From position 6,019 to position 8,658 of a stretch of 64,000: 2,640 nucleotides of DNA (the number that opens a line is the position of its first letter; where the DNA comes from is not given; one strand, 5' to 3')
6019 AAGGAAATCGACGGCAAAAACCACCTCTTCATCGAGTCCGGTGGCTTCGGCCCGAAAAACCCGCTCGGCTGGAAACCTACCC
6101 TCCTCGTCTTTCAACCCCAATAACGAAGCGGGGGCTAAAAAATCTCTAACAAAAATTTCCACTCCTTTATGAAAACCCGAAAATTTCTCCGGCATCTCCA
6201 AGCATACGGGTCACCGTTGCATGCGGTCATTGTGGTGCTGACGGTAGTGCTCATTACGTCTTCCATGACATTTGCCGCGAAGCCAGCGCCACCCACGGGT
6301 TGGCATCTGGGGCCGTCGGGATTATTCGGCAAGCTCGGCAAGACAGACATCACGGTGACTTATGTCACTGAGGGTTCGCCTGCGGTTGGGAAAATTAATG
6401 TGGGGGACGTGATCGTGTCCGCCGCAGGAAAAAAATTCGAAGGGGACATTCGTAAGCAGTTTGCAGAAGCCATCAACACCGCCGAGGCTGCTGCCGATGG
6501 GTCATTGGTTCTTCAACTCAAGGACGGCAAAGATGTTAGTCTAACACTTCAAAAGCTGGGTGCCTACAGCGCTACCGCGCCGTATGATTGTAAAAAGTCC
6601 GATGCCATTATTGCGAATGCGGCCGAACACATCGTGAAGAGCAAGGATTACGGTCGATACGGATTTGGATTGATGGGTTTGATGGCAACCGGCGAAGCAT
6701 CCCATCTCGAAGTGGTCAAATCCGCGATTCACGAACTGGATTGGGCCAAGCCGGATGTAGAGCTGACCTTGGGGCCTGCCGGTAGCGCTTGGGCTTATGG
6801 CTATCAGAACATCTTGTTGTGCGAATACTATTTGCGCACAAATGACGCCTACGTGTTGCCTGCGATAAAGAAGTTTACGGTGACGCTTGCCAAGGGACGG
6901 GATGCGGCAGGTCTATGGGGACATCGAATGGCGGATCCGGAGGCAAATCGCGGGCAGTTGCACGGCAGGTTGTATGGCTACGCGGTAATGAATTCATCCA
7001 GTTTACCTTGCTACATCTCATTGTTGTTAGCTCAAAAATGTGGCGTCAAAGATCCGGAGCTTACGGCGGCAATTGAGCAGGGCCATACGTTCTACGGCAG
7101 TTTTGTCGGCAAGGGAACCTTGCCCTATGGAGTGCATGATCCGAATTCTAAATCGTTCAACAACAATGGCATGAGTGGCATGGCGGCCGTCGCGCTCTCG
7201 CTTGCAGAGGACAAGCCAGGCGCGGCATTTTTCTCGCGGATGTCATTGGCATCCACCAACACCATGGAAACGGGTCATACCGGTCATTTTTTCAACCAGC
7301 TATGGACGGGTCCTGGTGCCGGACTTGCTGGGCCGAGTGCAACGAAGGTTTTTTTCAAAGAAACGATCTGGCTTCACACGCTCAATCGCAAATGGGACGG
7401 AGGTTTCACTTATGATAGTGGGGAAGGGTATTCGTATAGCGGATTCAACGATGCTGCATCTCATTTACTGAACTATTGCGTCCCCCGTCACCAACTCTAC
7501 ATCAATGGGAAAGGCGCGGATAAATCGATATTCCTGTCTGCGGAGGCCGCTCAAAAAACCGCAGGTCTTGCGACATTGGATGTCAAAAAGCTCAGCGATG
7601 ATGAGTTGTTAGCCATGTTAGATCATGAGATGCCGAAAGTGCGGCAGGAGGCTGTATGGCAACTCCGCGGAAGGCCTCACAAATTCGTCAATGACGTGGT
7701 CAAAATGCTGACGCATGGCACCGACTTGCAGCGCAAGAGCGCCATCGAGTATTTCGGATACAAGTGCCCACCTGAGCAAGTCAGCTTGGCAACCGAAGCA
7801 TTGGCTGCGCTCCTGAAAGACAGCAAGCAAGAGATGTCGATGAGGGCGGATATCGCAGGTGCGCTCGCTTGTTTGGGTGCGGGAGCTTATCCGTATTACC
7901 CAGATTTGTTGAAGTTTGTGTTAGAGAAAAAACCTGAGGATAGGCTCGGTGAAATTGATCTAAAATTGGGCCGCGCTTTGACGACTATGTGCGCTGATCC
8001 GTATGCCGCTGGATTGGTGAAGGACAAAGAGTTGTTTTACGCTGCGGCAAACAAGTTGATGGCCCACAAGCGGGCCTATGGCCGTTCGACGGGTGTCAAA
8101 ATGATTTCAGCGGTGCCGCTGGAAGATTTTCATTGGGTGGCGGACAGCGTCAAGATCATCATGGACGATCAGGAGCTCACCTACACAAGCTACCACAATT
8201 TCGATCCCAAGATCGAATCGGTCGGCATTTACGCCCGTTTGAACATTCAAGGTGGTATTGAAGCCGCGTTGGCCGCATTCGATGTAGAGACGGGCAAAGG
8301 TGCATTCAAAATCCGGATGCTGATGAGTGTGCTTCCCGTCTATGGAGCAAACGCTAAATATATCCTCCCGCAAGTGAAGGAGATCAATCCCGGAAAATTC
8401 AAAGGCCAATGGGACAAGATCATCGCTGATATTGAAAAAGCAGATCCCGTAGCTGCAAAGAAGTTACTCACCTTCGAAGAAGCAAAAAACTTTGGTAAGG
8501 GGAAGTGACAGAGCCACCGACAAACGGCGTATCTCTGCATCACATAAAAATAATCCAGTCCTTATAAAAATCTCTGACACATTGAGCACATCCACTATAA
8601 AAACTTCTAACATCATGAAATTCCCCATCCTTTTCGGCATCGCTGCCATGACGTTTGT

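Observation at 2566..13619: Three divergent paralogues of an uncharacterised secreted PDZ / alpha-alpha-toroid-like / HEAT-repeat protein, interleaved with a SASA O-acetylesterase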

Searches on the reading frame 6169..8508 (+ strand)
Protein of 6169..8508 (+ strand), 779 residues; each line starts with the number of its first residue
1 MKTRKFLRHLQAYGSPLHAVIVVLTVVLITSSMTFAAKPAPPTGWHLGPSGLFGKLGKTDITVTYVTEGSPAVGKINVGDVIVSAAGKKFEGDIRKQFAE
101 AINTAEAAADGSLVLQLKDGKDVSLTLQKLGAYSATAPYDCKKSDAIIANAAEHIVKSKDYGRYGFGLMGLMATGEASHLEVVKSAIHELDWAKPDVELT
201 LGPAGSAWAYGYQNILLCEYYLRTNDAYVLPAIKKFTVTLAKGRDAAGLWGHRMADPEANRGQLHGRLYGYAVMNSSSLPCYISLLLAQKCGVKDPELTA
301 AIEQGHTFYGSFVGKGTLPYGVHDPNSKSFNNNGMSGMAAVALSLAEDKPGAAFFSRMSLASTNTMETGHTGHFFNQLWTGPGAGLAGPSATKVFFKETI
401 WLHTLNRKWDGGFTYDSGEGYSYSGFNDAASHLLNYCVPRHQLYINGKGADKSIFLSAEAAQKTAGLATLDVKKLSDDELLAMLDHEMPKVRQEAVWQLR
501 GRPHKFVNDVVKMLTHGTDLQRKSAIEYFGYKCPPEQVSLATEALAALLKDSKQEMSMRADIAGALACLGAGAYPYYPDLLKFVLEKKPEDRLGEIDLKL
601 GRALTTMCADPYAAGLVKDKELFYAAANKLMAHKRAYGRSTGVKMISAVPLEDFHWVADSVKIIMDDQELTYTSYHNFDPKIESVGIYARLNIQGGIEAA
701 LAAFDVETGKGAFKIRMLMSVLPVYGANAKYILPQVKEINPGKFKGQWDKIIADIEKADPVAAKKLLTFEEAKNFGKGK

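Call 4: search_protein_families(library=pfam, proteins=[window:6169-8508:+], max_evalue=0.1)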
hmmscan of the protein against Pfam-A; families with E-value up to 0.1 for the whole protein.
window:6169-8508:+ (779 aa): 5 families
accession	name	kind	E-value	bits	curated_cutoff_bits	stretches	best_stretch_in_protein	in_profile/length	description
PF19805.5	DUF6288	-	1.4e-129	433.3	26.3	1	60-448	2-402/402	Family of unknown function (DUF6288)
PF13180.12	PDZ_2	-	0.0025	18.5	27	1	60-103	13-55/80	PDZ domain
PF13646.12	HEAT_2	-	0.0035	18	27.7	1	479-552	3-74/88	HEAT repeats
PF00595.29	PDZ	-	0.032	15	23.2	1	58-92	24-59/81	PDZ domain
PF17820.7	PDZ_6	-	0.048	13.9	27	1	62-94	1-33/54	PDZ domain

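Call 5: search_protein_families(library=ncbifam, proteins=[window:6169-8508:+], max_evalue=0.1)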
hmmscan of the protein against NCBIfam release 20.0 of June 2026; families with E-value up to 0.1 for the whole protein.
window:6169-8508:+ (779 aa): 0 families

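Call 11: search_solved_structures(query=window:6169-8508:+, max_evalue=10, show_alignments=2)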
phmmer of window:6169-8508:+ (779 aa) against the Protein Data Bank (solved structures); distinct sequences matched with E-value up to 10: 2.
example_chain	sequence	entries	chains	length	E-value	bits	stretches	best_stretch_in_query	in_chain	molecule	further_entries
2kjp_A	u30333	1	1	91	0.0026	19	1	63-129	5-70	Uncharacterized protein ylbL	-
2iwo_A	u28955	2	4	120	0.71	11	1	51-126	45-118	MULTIPLE PDZ DOMAIN PROTEIN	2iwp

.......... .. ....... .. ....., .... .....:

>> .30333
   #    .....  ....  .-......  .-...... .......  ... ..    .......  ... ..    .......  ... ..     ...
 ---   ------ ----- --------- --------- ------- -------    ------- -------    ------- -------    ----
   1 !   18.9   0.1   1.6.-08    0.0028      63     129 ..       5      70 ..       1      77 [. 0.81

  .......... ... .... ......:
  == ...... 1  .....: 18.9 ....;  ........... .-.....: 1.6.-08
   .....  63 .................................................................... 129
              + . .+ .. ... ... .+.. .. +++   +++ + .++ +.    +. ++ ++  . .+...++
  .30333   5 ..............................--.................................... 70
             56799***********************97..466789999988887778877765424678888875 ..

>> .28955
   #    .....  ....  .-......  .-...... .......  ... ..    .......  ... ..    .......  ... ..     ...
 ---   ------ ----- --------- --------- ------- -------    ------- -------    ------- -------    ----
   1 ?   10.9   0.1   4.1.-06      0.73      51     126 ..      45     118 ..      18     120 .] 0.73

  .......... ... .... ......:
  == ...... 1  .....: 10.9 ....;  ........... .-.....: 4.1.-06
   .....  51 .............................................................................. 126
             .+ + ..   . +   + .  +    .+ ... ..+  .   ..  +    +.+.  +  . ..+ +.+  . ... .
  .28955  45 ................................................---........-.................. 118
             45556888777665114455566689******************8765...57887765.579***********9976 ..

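Call 12: find_homologous_proteins(query=window:6169-8508:+)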
Query window:6169-8508:+ (779 aa): 310 proteins with E <= 0.001 among 8000 candidates; the best 120 are listed.
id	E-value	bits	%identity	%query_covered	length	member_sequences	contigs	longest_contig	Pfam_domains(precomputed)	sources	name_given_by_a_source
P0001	0.0e+0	1637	91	100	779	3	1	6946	PF19805.6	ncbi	-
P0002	0.0e+0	1609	91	98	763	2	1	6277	PF19805.6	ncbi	-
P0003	0.0e+0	1592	88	100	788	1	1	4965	PF19805.6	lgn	-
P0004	0.0e+0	1578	87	100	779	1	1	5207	PF19805.6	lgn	-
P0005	0.0e+0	1577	88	100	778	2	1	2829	PF19805.6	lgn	-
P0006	0.0e+0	1572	86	100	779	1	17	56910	PF19805.6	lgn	-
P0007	0.0e+0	1529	85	100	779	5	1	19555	PF19805.6,PF00595.30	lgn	-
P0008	0.0e+0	1526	84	100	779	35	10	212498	PF19805.6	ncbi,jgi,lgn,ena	ncbi:MAG: DUF6288 domain-containing protein [Akkermansiaceae bacterium]|jgi:hypothetical protein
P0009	6.6e-297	1005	59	98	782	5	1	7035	PF19805.6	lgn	-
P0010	7.1e-297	1005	60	94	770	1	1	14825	PF19805.6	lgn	-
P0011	2.4e-291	986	85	63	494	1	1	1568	PF19805.6,PF13646.13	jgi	jgi:hypothetical protein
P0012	2.3e-289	980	59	94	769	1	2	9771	PF19805.6,PF17820.8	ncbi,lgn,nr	ncbi:MAG: DUF6288 domain-containing protein [Verrucomicrobia bacterium]|nr:DUF6288 domain-containing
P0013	2.3e-289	980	59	94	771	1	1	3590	PF19805.6,PF00595.30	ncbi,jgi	-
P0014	7.0e-287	972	58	94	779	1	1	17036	PF19805.6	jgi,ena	jgi:hypothetical protein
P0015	6.5e-286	968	58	94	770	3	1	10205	PF19805.6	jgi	-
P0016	2.2e-285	967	56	97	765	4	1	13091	PF19805.6,PF17820.8,PF00595.30,PF13180.13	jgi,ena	-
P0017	1.6e-284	964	58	94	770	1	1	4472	PF19805.6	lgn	-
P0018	1.1e-283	961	58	94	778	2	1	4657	PF19805.6,PF00595.30,PF13646.13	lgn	-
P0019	9.1e-283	958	57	97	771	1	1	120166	PF19805.6,PF00595.30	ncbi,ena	-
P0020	2.5e-282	957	56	97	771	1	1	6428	PF19805.6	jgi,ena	-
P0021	3.4e-282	956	58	94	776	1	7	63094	PF19805.6,PF00595.30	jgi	jgi:hypothetical protein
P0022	4.3e-282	956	57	97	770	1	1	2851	PF19805.6,PF17820.8,PF00595.30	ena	-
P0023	4.9e-282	956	57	94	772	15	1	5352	PF19805.6,PF17820.8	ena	-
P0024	5.8e-281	952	56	98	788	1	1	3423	PF19805.6,PF17820.8,PF00595.30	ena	-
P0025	6.3e-281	952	56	97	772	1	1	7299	PF19805.6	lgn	-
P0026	6.4e-281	952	58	94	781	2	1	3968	PF19805.6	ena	-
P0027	1.1e-280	951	57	94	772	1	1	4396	PF19805.6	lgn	-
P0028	3.8e-280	949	58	94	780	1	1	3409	PF19805.6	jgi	jgi:hypothetical protein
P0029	5.8e-280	949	56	98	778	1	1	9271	PF19805.6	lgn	-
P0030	8.9e-280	948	55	97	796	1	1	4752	PF19805.6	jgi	-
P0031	1.2e-279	948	58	94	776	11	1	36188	PF19805.6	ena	-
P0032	1.9e-278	944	57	94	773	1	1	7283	PF19805.6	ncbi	-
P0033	2.1e-278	944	56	97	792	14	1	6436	PF19805.6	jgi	-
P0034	2.4e-278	943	58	94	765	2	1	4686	PF19805.6,PF00595.30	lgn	-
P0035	4.0e-278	943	58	94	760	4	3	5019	PF19805.6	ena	-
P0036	1.2e-277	941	57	94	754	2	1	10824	PF19805.6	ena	-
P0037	1.5e-277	941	57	94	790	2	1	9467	PF19805.6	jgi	jgi:hypothetical protein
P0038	2.4e-277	940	57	94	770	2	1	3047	PF19805.6,PF17820.8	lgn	-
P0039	2.6e-277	940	58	94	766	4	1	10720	PF19805.6,PF17820.8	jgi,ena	-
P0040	4.5e-277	939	57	94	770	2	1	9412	PF19805.6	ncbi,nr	ncbi:MAG: DUF6288 domain-containing protein [Akkermansiaceae bacterium]|nr:DUF6288 domain-containing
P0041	5.1e-277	939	58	93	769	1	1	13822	PF19805.6,PF17820.8,PF00595.30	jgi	jgi:hypothetical protein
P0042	1.0e-276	938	57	94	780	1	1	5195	PF19805.6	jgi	jgi:hypothetical protein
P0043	1.5e-276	938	56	94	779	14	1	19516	PF19805.6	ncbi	ncbi:MAG: DUF6288 domain-containing protein [Verrucomicrobiota bacterium]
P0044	1.7e-276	937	57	94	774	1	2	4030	PF19805.6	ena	-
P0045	6.7e-276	935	58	94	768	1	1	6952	PF19805.6,PF00595.30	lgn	-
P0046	8.2e-276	935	56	94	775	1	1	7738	PF19805.6,PF13646.13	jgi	-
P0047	2.8e-275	933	57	94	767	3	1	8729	PF19805.6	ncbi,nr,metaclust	ncbi:MAG: hypothetical protein AMK72_05620 [Planctomycetes bacterium SM23_25]|nr:MAG: hypothetical p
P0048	3.2e-275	933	57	94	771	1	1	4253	PF19805.6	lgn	-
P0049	9.4e-275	932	57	94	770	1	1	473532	PF19805.6,PF17820.8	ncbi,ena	-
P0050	1.5e-274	931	55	98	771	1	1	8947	PF19805.6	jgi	jgi:Family of unknown function (DUF6288)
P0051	1.5e-274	931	56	94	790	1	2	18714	PF19805.6,PF00595.30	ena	-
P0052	2.2e-274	930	55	94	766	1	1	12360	PF19805.6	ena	-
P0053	3.0e-274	930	54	98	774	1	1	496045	PF19805.6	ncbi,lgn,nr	ncbi:MAG: DUF6288 domain-containing protein [Chthoniobacter sp.]|nr:DUF6288 domain-containing protei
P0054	1.7e-273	927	56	94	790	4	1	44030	PF19805.6,PF17820.8,PF00595.30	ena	-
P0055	3.8e-273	926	55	97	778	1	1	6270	PF19805.6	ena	-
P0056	7.8e-273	925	57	94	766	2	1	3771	PF19805.6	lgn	-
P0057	1.4e-272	924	58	90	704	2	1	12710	PF19805.6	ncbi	ncbi:MAG: hypothetical protein ACI9NC_002209, partial [Verrucomicrobiales bacterium]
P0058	2.3e-272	924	56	94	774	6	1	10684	PF19805.6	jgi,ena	jgi:hypothetical protein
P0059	3.3e-272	923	56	94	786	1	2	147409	PF19805.6,PF00595.30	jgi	jgi:Family of unknown function (DUF6288)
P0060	1.4e-271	921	55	97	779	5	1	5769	PF19805.6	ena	-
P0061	3.7e-271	920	55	97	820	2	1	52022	PF19805.6,PF00595.30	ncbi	-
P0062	4.5e-271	919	56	94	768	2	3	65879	PF19805.6,PF17820.8,PF00595.30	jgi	-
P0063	5.3e-271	919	56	94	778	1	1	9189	PF19805.6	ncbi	-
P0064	5.4e-271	919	55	98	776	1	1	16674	PF19805.6,PF17820.8,PF00595.30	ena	-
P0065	8.9e-271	918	56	97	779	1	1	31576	PF19805.6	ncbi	ncbi:DUF6288 domain-containing protein [Planctomycetota bacterium]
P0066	1.6e-270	918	57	94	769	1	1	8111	PF19805.6,PF00595.30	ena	-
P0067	5.0e-270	916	55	94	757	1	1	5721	PF19805.6,PF00595.30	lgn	-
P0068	9.9e-270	915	56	94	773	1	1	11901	PF19805.6,PF17820.8,PF00595.30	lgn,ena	-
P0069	1.4e-268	911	57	94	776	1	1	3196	PF19805.6,PF00595.30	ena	-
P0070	1.8e-268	911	56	94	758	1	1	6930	PF19805.6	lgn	-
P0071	4.4e-268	909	55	98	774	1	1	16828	PF19805.6,PF00595.30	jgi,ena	-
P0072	4.8e-268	909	56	94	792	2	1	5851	PF19805.6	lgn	-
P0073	5.1e-268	909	56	94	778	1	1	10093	PF19805.6,PF00595.30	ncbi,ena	-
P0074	1.1e-267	908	54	97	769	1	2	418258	PF19805.6,PF00595.30,PF13646.13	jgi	jgi:hypothetical protein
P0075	1.4e-266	905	56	94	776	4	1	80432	PF19805.6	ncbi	-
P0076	6.7e-266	902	56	94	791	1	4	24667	PF19805.6,PF00595.30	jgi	-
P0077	8.7e-266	902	56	94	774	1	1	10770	PF19805.6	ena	-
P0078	2.1e-265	901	54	97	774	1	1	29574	PF19805.6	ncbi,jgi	-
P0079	2.2e-265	901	56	94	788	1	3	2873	PF19805.6,PF17820.8,PF00595.30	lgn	-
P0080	1.7e-264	898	54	97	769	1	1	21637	PF19805.6,PF17820.8,PF00595.30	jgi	jgi:hypothetical protein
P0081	2.0e-264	897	56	94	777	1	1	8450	PF19805.6,PF00595.30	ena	-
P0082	3.0e-264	897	55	94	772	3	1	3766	PF19805.6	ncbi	-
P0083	3.1e-264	897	54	97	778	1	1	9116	PF19805.6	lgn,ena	-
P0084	5.5e-264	896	54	94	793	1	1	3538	PF19805.6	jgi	-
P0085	8.4e-264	895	53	98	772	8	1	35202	PF19805.6,PF13646.13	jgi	jgi:hypothetical protein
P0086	6.3e-261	886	55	94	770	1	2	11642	PF19805.6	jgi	jgi:hypothetical protein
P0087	3.6e-260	883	53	97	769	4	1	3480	PF19805.6,PF17820.8,PF00595.30,PF13646.13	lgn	-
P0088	1.2e-259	882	54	94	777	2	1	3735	PF19805.6,PF17820.8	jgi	jgi:hypothetical protein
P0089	1.4e-259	881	54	94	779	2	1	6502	PF19805.6,PF17820.8,PF00595.30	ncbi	-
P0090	1.6e-259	881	54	94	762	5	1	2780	PF19805.6,PF17820.8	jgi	-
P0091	2.0e-259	881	54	94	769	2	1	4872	PF19805.6,PF17820.8,PF00595.30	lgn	-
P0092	1.6e-258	878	53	97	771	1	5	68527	PF19805.6,PF17820.8,PF00595.30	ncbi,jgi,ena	jgi:hypothetical protein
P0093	2.1e-258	878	55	94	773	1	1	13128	PF19805.6,PF17820.8,PF00595.30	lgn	-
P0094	3.3e-258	877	54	94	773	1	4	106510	PF19805.6,PF17820.8,PF00595.30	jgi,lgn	jgi:hypothetical protein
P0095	2.9e-257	874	54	94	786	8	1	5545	PF19805.6,PF17820.8,PF00595.30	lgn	-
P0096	1.8e-256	871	53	94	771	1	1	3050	PF19805.6,PF17820.8,PF00595.30,PF13646.13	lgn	-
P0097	7.0e-256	869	54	93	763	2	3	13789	PF19805.6,PF00595.30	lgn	-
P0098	1.4e-255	868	54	94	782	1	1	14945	PF19805.6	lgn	-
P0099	1.9e-255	868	53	98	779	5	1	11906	PF19805.6,PF00595.30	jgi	jgi:hypothetical protein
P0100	2.8e-255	867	53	97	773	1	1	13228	PF19805.6,PF00595.30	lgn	-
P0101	6.2e-255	866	53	94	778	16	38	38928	PF19805.6,PF13646.13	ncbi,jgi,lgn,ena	jgi:hypothetical protein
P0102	7.0e-255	866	54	94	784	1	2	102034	PF19805.6,PF17820.8,PF00595.30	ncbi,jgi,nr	ncbi:MAG: DUF6288 domain-containing protein [Phycisphaerae bacterium]|jgi:hypothetical protein|nr:DU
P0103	9.4e-255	865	53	94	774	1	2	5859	PF19805.6,PF17820.8,PF00595.30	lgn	-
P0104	1.3e-253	862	53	94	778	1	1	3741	PF19805.6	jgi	-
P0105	1.9e-253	861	52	98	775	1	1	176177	PF19805.6,PF00595.30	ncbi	-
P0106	2.0e-253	861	54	92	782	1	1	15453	PF19805.6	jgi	-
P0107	2.0e-253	861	53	97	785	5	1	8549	PF19805.6,PF17820.8,PF00595.30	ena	-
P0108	2.2e-253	861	50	97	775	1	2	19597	PF19805.6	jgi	-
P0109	7.9e-253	859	53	94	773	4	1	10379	PF19805.6,PF17820.8,PF00595.30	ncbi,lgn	ncbi:MAG: DUF6288 domain-containing protein [Haloferula sp.]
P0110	1.2e-252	858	53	98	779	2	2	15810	PF19805.6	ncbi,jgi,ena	-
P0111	1.9e-252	858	53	97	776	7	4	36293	PF19805.6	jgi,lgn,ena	jgi:hypothetical protein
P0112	3.9e-252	857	53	94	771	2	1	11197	PF19805.6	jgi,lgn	-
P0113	1.5e-251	855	50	98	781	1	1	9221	PF19805.6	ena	-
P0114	1.3e-250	852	53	94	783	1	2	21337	PF19805.6,PF17820.8,PF00595.30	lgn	-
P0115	2.4e-250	851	54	94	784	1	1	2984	PF19805.6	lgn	-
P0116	2.7e-250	851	52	94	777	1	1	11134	PF19805.6,PF17820.8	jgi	jgi:hypothetical protein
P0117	2.7e-250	851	52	94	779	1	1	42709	PF19805.6,PF17820.8,PF00595.30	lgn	-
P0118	4.9e-250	850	52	97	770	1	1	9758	PF19805.6,PF17820.8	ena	-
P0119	4.8e-247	840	50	97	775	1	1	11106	PF19805.6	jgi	jgi:hypothetical protein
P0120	6.5e-247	840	54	94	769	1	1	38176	PF19805.6,PF00595.30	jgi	jgi:hypothetical protein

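Call 15: search_solved_structures(query=A1, max_evalue=10, show_alignments=3)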
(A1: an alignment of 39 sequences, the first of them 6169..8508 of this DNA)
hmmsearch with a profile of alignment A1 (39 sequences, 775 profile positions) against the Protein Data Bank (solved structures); distinct sequences matched with E-value up to 10: 88 (the best 60 are shown).
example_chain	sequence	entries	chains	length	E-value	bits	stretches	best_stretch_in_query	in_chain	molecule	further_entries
2kjp_A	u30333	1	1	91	0.00093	20.6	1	49-121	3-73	Uncharacterized protein ylbL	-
8bp5_A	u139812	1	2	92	0.0018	19.6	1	46-96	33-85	Disks large-like protein 1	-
8c1t_D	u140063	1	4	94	0.0019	19.5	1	46-96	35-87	Disks large-like protein 1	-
2eaq_A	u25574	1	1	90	0.012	16.9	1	48-106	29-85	LIM domain only protein 7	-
2xkx_A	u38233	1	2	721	0.016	16.5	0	34-94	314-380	DISKS LARGE HOMOLOG 4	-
2fcf_A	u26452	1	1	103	0.023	16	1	47-93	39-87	Multiple PDZ domain protein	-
1um7_A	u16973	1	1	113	0.024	15.9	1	33-94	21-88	synapse-associated protein 102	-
3jxt_A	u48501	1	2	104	0.025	15.8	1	34-94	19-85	Disks large homolog 3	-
2ka9_A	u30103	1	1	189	0.028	15.7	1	43-91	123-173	Disks large homolog 4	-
3gsl_A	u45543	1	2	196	0.031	15.5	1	43-91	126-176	Disks large homolog 4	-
6spv_A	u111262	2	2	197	0.032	15.5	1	43-91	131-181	Disks large homolog 4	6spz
3zrt_A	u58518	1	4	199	0.033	15.4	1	43-91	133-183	DISKS LARGE HOMOLOG 4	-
2iwq_A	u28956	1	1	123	0.034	15.4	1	47-93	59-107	MULTIPLE PDZ DOMAIN PROTEIN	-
2ocs_A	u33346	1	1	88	0.08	14.2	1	40-96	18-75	Na(+)/H(+) exchange regulatory cofactor NHE-RF2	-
2i0i_A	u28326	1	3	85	0.086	14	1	34-94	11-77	Disks large homolog 1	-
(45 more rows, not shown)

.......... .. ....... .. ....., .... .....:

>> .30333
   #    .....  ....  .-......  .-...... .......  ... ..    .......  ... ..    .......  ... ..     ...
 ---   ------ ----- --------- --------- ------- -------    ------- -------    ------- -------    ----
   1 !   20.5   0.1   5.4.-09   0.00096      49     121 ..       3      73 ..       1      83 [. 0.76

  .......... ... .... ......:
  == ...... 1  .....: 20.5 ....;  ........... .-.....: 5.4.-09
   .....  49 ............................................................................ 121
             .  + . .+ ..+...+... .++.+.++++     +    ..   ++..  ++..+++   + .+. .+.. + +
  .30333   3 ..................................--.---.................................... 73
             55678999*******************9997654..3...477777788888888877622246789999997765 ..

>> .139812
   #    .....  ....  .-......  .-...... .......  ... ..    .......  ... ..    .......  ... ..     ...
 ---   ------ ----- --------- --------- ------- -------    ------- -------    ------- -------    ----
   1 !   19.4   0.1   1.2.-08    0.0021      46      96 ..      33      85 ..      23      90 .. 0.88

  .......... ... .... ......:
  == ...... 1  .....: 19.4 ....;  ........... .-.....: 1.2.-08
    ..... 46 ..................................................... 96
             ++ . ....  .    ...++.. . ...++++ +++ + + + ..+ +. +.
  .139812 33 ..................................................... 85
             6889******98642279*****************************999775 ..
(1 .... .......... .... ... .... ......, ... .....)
